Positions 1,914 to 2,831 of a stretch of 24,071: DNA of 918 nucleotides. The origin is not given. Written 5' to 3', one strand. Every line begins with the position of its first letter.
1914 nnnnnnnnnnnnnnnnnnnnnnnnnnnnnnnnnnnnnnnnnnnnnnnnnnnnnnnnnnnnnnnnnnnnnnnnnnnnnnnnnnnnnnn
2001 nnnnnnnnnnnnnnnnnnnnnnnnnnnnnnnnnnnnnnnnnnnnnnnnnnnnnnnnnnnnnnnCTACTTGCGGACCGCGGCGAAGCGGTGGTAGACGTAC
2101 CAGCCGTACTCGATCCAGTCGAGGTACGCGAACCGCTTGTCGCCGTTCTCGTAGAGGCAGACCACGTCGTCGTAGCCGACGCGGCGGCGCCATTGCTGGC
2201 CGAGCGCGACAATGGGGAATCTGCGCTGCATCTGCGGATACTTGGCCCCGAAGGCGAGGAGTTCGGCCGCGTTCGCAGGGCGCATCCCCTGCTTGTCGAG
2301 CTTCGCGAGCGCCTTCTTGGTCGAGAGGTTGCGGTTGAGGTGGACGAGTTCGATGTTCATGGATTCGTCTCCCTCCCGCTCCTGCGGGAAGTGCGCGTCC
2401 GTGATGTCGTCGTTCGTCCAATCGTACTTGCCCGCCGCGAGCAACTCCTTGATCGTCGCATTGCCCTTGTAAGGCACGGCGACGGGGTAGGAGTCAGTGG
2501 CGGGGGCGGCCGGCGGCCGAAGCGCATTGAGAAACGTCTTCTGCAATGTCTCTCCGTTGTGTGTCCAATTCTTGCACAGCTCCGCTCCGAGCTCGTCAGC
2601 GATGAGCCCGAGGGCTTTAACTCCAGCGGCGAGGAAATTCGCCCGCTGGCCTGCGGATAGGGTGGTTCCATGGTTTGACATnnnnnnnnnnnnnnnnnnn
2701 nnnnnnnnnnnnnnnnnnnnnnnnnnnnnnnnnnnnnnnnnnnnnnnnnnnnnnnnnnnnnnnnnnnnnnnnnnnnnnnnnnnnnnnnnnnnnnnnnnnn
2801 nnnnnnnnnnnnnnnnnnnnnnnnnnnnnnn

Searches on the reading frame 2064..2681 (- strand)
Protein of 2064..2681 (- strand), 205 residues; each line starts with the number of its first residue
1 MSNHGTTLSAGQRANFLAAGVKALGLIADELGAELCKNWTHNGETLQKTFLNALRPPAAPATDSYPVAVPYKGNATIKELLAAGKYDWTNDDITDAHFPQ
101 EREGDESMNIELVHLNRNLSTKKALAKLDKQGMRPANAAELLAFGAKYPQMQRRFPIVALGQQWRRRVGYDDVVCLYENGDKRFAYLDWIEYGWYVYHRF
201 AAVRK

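Call 8: search_protein_families(library=pfam, proteins=[window:2064-2681:-], max_evalue=0.01)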
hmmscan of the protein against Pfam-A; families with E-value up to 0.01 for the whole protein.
window:2064-2681:- (205 aa): 0 families

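Call 12: find_encoding_contigs(protein=window:2064-2681:-, flank=10000, max_places=10)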
Protein window:2064-2681:- (205 aa): 4 contigs read that carry it; 3 places shown.
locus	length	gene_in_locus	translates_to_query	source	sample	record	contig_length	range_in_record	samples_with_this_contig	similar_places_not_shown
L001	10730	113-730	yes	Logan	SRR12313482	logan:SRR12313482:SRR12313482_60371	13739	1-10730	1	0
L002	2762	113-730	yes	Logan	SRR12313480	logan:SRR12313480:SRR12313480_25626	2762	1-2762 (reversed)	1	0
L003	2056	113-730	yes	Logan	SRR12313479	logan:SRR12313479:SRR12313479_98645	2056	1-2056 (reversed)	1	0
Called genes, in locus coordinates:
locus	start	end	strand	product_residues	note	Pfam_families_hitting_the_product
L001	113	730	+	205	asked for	-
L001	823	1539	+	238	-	PF00318:Ribosomal_S2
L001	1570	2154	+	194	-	PF25025:EF-Ts_N (weak), PF00889:EF_TS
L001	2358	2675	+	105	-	-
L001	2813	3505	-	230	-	-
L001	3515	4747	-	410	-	PF13506:Glyco_transf_21, PF00535:Glycos_transf_2, PF10111:Glyco_tranf_2_2 (weak), PF13641:Glyco_tranf_2_3, PF03142:Chitin_synth_2 (weak), PF01644:Chitin_synth_1 (faint), PF13632:Glyco_trans_2_3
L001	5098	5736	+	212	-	PF21780:DUF6875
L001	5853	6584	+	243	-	PF01409:tRNA-synt_2d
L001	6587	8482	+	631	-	PF03483:B3_4, PF03484:B5, PF17759:tRNA_synthFbeta, PF03147:FDX-ACB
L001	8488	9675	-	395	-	-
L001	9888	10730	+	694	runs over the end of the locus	PF02310:B12-binding, PF04055:Radical_SAM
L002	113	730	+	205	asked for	-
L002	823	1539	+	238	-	PF00318:Ribosomal_S2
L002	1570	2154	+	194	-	PF25025:EF-Ts_N (weak), PF00889:EF_TS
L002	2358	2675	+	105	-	-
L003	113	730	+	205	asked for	-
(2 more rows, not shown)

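Call 13: find_homologous_proteins(query=window:2064-2681:-, max_evalue=0.001)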
Query window:2064-2681:- (205 aa): 177 proteins with E <= 0.001 among 1186 candidates; the best 120 are listed.
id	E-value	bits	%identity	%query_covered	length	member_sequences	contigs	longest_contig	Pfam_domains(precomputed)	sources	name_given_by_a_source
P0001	4.0e-137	472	100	100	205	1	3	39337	-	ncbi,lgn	-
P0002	2.9e-53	199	53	89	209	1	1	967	-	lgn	-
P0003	3.2e-51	192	53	89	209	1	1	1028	-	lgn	-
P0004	7.8e-51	191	52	89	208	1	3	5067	-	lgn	-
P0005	1.5e-50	190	52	89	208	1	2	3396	-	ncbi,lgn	-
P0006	2.3e-50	189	53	89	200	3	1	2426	-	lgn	-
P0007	4.4e-50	188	52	89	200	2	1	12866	-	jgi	jgi:hypothetical protein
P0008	1.7e-49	186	49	100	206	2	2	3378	-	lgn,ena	-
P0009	3.0e-49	185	46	100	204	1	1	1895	-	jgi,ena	-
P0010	9.9e-48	180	45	100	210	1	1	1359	-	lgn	-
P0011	1.3e-47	180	51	89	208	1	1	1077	-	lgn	-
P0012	1.2e-46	177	59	72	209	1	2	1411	-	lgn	-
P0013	1.3e-44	170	45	100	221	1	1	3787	-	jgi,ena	-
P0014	4.5e-44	168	43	93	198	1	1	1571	-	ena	-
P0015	2.9e-43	166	44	100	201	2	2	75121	-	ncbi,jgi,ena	-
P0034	1.2e-38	151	44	100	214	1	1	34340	-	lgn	-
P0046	5.9e-37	145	44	81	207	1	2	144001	-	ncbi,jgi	jgi:hypothetical protein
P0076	4.3e-33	133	50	69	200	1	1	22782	-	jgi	jgi:hypothetical protein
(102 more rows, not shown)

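Call 19: find_encoding_contigs(protein=P0007, flank=4000, max_places=4)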
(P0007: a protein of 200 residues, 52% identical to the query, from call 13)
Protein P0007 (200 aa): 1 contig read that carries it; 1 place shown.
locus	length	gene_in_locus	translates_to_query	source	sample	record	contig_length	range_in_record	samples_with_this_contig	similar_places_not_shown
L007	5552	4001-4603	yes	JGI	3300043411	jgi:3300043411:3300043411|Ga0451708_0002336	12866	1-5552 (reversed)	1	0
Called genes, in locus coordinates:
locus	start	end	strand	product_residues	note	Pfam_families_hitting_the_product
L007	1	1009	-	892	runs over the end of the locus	PF00690:Cation_ATPase_N, PF00122:E1-E2_ATPase, PF00702:Hydrolase, PF13246:Cation_ATPase, PF08282:Hydrolase_3 (faint), PF00689:Cation_ATPase_C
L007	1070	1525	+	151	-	PF09424:YqeY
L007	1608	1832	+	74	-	-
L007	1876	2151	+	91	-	-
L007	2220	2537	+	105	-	-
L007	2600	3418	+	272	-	PF01509:TruB_N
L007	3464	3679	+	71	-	-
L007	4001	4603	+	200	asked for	-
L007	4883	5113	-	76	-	-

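Call 20: find_encoding_contigs(protein=P0004, flank=4000, max_places=4)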
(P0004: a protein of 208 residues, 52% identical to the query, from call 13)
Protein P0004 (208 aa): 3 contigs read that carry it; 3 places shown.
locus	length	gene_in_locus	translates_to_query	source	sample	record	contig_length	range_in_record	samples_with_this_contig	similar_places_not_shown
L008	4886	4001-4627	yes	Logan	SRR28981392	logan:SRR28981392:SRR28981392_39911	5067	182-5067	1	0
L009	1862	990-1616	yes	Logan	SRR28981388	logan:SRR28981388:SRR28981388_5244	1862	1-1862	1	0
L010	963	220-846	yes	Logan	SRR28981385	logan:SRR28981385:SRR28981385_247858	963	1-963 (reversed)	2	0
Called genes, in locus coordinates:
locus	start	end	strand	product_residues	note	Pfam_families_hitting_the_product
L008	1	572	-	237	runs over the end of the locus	PF13367:PrsW-protease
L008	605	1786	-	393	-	PF00814:TsaD, PF22521:HypF_C_2 (faint), PF00814:TsaD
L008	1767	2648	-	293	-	PF02272:DHHA1 (weak)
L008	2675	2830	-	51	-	-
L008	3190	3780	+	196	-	PF02678:Pirin, PF07883:Cupin_2 (faint), PF17954:Pirin_C_2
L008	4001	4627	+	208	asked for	-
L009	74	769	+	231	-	PF02678:Pirin, PF07883:Cupin_2 (faint), PF17954:Pirin_C_2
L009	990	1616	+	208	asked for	-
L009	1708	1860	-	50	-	?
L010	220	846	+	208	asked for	-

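Call 29: search_protein_families(library=phrogs, proteins=[window:2064-2681:-], max_evalue=1)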
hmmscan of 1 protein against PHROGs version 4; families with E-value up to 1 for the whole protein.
window:2064-2681:- (205 aa): 0 families

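Call 30: search_protein_families(library=padloc, proteins=[window:2064-2681:-], max_evalue=1)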
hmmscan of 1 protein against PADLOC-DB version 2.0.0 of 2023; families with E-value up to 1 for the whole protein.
window:2064-2681:- (205 aa): 0 families

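Call 31: search_protein_families(library=ncbifam, proteins=[window:2064-2681:-], max_evalue=1)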
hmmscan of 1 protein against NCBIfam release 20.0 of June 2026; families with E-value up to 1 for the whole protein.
window:2064-2681:- (205 aa): 0 families

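Call 34: search_solved_structures(query=A1, max_evalue=1)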
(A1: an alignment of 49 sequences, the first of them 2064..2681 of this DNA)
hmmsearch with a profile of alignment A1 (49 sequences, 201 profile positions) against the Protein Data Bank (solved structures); distinct sequences matched with E-value up to 1: 2.
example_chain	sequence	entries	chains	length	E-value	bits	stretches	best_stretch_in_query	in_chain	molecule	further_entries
2x8w_A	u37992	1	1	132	0.26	14.3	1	132-164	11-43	METHYLGLYOXAL SYNTHASE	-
2xw6_A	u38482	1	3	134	0.27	14.3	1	132-164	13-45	METHYLGLYOXAL SYNTHASE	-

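Call 49: predict_structure(alignment_id=A1)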
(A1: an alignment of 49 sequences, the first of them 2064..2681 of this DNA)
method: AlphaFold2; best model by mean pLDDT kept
length: 205 residues; sequences in the alignment: 49
mean_pLDDT: 89.2   pTM: 0.70
mean pLDDT of the five models: 89.2, 88.7, 88.5, 88.5, 86.9
residues with pLDDT >= 90: 134; 70-90: 58; 50-70: 7; < 50: 6
segments of 3 or more residues with pLDDT < 50: 1-4
pLDDT, mean of each block of 10 residues (from residue 1): 63 87 82 81 78 61 86 94 98 97 95 94 97 97 97 95 95 96 95 92 96
secondary structure, 60 per line:
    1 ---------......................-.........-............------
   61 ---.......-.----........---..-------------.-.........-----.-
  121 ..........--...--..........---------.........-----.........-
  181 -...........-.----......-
elements in order: H10-31 H33-41 H43-54 E64-70 H77-84 E105-113 H121-130 E133-135 H138-147 E157-165 E171-179 E182-189 E199-204

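Call 52: find_encoding_contigs(protein=P0008, flank=2500, max_places=3)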
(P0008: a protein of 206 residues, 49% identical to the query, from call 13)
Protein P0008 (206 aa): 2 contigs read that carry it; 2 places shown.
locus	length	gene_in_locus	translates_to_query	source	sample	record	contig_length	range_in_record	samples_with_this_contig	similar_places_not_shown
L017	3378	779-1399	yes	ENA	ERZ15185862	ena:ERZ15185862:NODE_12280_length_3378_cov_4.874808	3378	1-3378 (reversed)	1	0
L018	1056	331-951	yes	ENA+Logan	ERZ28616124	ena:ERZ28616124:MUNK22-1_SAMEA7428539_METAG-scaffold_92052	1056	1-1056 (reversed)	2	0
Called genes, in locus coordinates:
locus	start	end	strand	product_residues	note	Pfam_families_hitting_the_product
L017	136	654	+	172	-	-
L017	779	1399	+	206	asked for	-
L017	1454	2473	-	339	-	PF00078:RVT_1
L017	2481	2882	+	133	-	PF22296:bAvd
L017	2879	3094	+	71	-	-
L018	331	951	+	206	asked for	-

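Call 53: find_encoding_contigs(protein=P0015, flank=2500, max_places=3)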
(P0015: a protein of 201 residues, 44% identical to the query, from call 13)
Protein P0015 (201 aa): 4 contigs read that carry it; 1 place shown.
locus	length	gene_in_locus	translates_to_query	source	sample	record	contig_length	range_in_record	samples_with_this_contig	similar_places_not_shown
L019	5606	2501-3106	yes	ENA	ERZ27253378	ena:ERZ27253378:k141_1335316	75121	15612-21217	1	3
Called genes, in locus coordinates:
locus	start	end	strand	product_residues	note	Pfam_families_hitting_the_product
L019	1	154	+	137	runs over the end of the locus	PF00252:Ribosomal_L16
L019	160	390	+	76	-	PF00366:Ribosomal_S17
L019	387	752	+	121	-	PF00238:Ribosomal_L14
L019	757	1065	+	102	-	PF00467:KOW (weak), PF17136:ribosomal_L24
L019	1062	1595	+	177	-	PF00281:Ribosomal_L5, PF00673:Ribosomal_L5_C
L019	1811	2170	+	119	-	PF00410:Ribosomal_S8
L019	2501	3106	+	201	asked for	-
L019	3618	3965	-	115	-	PF22296:bAvd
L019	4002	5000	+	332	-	PF00078:RVT_1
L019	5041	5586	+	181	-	PF00347:Ribosomal_L6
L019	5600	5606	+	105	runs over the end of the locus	PF00861:Ribosomal_L18p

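Call 54: find_encoding_contigs(protein=P0034, flank=2500, max_places=3)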
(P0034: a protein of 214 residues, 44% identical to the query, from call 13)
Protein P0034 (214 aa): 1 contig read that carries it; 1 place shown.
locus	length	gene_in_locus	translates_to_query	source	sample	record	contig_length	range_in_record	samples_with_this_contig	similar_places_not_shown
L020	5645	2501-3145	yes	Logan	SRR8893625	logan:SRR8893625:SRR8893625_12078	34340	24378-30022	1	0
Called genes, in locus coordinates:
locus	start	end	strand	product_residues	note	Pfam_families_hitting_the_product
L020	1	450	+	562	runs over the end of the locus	PF09972:DUF2207, PF20990:DUF2207_C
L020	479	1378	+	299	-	PF01435:Peptidase_M48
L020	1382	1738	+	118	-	PF01475:FUR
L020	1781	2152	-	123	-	-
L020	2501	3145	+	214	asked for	-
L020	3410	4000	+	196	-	-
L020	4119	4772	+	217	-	-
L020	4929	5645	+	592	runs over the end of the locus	PF00009:GTP_EFTU, PF01926:MMR_HSR1, PF22042:EF-G_D2, PF03144:GTP_EFTU_D2, PF00679:EFG_C, PF21018:BipA_C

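Call 65: find_encoding_contigs(protein=P0076, flank=10000, max_places=2)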
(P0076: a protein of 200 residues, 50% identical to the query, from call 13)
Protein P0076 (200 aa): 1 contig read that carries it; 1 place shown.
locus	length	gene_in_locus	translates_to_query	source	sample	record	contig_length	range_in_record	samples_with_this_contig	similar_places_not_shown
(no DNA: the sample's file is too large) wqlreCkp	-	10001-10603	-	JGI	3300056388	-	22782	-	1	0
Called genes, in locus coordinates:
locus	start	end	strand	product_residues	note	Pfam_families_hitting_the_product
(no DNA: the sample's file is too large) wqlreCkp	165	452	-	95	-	-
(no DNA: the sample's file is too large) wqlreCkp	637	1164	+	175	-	-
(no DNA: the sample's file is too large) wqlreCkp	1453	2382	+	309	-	-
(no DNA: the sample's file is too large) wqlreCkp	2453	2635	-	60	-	-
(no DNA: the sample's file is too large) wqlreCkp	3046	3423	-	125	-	-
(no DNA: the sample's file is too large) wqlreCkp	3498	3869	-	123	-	PF10502:Peptidase_S26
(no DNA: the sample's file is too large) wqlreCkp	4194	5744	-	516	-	-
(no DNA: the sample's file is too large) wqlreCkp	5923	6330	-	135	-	-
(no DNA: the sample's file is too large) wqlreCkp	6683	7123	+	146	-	-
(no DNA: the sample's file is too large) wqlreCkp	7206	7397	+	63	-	-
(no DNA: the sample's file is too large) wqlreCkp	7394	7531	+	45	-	-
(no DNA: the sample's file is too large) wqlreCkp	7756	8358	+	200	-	-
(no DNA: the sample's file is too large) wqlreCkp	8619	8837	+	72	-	-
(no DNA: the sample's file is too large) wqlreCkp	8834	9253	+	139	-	-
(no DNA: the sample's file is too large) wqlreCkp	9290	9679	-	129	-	-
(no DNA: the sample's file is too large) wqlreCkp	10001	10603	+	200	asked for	-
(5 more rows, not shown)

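Call 66: find_encoding_contigs(protein=P0046, flank=10000, max_places=2)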
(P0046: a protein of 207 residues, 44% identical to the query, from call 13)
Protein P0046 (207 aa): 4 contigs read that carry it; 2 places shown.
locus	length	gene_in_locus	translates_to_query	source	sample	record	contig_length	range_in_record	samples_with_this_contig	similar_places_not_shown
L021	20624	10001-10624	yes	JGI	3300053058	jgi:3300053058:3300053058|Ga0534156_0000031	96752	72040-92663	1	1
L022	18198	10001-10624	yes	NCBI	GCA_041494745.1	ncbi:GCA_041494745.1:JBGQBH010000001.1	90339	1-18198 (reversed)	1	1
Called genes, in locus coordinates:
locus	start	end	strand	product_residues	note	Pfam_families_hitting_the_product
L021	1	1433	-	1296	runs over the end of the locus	-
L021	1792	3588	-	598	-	PF01555:N6_N4_Mtase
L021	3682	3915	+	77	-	PF13560:HTH_31, PF12844:HTH_19, PF01381:HTH_3, PF13443:HTH_26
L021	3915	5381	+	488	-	PF13646:HEAT_2 (faint)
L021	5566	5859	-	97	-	-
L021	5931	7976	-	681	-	-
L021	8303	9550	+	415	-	PF22141:Thiaminase-1_dom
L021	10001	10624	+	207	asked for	-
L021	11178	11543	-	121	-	PF22296:bAvd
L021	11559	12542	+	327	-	PF00078:RVT_1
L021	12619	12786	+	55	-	-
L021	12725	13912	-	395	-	PF04191:PEMT (weak)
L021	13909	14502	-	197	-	PF00376:MerR, PF13411:MerR_1, PF09278:MerR-DNA-bind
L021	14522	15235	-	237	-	PF02417:Chromate_transp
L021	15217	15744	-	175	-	PF02417:Chromate_transp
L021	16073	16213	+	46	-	-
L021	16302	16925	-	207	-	PF01545:Cation_efflux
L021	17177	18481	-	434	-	PF07690:MFS_1, PF00083:Sugar_tr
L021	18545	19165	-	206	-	PF00753:Lactamase_B (weak)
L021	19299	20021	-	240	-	PF12840:HTH_20 (weak), PF25212:HVO_A0114 (faint), PF01022:HTH_5, PF00581:Rhodanese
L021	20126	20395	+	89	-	PF02635:DsrE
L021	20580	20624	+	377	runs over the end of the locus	PF00266:Aminotran_5, PF01041:DegT_DnrJ_EryC1, PF01212:Beta_elim_lyase (weak)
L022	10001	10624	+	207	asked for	-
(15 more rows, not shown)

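Call 67: find_related_loci(query=A1, collection=viral_contigs, flank=3000)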
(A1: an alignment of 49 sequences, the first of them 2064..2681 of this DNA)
Query A1 (205 aa) in viral_contigs; peptide patterns used: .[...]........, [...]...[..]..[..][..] (x = any residue, [..] = any of these).
37 stretches matched a pattern; 1 encode a relative of the query (tblastn E <= 1e-3); 1 distinct loci.
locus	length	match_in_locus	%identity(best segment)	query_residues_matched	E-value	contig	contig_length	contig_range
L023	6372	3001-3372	40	77-205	2e-27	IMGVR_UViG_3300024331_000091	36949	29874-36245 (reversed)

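Call 91: list_cluster_members(proteins=[P0001, P0121, P0015])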
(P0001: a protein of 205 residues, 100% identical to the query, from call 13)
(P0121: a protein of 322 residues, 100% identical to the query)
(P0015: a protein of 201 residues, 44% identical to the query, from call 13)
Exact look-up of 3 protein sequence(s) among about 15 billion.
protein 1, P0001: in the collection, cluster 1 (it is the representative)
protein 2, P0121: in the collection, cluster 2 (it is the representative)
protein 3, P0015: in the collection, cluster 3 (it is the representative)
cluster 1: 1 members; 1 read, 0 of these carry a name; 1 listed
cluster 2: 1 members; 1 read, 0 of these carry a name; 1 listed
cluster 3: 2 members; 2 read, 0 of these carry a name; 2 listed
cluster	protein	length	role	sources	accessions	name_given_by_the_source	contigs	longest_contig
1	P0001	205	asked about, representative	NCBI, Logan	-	-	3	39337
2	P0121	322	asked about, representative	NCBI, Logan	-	-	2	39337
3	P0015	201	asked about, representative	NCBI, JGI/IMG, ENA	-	-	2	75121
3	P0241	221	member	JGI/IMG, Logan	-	-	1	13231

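Call 96: search_protein_representatives(alignment_id=A1)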
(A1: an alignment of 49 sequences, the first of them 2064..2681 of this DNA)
Query: 49 sequences, 201 profile positions. Proteins with E-value up to 0.001 (for the whole library): 7889; up to 1e-10: 5439; up to 1e-30: 1742. The best 150 are listed.
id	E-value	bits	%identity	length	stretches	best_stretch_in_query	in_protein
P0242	9.3e-99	345.6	-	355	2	61-200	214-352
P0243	1.6e-95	335.0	-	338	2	61-201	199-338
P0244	1.5e-93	328.6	-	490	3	4-201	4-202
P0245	3.5e-91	320.9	-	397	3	67-197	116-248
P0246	7.2e-89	313.3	-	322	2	57-201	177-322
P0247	1.1e-87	309.4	-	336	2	55-201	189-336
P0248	8.6e-86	303.3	-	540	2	49-201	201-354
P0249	1.8e-78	279.4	-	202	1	1-201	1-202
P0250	7.4e-77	274.1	-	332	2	47-201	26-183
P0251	7.8e-75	267.5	-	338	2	60-201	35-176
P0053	8.2e-74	264.1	-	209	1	16-201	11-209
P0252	4.2e-73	261.8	-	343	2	8-201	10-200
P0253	1.0e-72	260.6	-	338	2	61-201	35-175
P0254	2.5e-72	259.3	-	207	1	1-200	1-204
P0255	3.1e-72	259.0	-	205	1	1-201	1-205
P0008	6.6e-66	238.3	-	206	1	1-201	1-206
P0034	4.6e-59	216.0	-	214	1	8-200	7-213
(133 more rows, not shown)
